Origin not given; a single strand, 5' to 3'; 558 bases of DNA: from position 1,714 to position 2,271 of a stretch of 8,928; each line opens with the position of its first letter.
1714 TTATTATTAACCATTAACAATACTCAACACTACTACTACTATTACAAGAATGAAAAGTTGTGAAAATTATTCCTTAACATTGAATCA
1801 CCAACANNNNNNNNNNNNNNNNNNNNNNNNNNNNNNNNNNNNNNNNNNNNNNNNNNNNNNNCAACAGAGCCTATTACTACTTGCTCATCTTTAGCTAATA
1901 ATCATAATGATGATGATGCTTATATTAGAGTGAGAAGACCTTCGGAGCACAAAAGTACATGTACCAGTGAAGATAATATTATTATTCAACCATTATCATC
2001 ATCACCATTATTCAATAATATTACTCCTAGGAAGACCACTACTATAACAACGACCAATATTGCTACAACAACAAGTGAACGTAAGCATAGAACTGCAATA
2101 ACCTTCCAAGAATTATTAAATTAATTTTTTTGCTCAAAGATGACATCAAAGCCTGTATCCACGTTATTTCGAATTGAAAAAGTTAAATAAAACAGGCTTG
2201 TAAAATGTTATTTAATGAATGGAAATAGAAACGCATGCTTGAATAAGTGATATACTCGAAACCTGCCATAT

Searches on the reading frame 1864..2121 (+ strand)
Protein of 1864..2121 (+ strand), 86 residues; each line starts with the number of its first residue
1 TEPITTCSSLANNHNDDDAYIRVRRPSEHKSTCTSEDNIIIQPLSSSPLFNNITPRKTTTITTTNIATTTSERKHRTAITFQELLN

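Call 13: search_protein_families(library=pfam, proteins=[window:1864-2121:+], max_evalue=1)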
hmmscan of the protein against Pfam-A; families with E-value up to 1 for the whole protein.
seq(86 aa): 0 families

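Call 18: find_homologous_proteins(query=window:1864-2121:+, max_evalue=0.01)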
Query seq(86 aa): 1 candidates shared short words with the query, none scored E <= 0.01.
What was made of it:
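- Tried and rejected: It found nothing (call 18).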
